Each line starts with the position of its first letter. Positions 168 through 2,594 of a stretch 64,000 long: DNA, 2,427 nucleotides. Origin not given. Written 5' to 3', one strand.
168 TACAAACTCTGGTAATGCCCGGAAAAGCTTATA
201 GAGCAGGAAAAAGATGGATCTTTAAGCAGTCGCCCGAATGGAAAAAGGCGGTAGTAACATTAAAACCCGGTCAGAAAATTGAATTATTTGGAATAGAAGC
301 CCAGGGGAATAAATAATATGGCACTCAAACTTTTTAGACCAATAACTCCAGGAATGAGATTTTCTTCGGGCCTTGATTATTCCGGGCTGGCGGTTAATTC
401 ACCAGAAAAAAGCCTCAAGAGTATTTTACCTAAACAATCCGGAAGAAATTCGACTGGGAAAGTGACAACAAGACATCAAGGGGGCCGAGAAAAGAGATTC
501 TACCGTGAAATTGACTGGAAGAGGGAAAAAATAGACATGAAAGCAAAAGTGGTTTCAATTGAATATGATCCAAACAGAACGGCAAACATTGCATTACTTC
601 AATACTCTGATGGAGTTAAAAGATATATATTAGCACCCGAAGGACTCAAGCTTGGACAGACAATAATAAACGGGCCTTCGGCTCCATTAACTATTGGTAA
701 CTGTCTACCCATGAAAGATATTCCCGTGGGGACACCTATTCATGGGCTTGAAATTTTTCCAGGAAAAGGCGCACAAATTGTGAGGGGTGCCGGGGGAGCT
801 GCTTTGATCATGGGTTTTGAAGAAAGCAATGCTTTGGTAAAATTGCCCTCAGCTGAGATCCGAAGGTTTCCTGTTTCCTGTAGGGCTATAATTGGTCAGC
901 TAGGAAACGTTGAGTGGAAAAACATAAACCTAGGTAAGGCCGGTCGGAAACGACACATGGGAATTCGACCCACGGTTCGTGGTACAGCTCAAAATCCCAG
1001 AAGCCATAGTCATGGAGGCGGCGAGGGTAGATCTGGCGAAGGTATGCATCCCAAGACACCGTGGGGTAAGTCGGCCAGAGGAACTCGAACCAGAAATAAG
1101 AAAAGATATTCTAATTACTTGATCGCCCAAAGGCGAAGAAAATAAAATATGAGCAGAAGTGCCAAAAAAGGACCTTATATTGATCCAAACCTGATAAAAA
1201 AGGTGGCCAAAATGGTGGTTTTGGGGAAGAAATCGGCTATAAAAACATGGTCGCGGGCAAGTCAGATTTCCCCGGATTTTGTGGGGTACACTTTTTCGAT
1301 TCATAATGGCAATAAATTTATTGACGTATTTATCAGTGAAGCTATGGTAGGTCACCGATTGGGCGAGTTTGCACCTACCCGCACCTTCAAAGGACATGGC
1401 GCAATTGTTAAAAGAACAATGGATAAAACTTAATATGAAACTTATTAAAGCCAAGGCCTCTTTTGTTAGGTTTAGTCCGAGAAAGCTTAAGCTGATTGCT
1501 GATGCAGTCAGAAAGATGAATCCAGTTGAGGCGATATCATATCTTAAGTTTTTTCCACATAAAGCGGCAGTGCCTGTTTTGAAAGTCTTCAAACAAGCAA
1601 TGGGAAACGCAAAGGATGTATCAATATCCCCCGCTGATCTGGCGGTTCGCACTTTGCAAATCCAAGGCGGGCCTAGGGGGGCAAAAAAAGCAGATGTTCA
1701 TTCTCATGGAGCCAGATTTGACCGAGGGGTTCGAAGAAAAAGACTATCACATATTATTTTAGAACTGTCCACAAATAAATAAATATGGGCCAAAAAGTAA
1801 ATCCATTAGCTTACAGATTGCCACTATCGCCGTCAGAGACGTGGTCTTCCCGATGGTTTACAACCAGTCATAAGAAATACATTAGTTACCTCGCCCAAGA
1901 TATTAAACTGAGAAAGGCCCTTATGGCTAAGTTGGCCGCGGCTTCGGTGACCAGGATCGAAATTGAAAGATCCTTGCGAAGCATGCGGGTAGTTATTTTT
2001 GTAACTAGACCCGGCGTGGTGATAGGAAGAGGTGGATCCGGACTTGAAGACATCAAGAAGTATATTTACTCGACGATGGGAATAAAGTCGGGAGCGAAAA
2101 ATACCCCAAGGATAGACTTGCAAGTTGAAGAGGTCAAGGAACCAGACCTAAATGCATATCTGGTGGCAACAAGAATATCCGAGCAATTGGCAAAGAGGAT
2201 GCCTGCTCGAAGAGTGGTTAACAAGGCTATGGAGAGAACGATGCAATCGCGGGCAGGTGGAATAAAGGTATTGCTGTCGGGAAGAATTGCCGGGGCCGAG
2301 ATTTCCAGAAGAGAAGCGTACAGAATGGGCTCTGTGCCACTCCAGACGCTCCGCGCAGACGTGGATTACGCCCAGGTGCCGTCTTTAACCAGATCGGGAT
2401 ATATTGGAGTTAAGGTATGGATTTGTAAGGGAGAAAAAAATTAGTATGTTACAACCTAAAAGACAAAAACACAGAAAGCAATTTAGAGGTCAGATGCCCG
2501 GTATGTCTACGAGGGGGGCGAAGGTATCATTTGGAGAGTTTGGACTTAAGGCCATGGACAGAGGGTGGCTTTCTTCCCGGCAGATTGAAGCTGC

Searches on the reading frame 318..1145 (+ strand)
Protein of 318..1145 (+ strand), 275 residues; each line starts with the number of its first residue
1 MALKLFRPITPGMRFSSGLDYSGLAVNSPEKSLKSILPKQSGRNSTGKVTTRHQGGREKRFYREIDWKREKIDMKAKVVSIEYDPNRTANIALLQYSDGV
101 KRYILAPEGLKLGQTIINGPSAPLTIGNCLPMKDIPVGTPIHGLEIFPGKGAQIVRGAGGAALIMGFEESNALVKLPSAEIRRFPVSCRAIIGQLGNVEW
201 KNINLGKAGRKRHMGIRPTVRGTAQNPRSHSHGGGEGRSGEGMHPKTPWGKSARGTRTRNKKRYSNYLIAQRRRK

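Call 89: search_protein_families(library=pfam, proteins=[window:318-1145:+], max_evalue=0.001)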
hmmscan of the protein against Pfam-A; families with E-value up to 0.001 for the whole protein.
window:318-1145:+ (275 aa): 2 families
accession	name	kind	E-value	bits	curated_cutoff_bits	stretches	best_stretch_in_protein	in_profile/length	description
PF03947.24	Ribosomal_L2_C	-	4.4e-45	153.2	33.7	1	126-250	2-126/126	Ribosomal Proteins L2, C-terminal domain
PF00181.30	Ribosomal_L2_N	-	7.9e-32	109.6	23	1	42-117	1-76/77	Ribosomal Proteins L2, RNA binding N-terminal domain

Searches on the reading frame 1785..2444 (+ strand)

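Call 89: search_protein_families(library=pfam, proteins=[window:1785-2444:+], max_evalue=0.001)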
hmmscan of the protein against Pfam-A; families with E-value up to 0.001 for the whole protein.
window:1785-2444:+ (219 aa): 3 families
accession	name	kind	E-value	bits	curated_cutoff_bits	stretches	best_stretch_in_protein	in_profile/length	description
PF00189.25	Ribosomal_S3_C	-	5.2e-28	97.8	34.1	1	131-213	1-83/83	Ribosomal protein S3, C-terminal domain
PF07650.23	KH_2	-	2.7e-13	50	22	1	41-121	1-77/78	KH domain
PF05316.17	VAR1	-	3.1e-05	24.5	33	1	144-214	115-193/195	Mitochondrial ribosomal protein (VAR1)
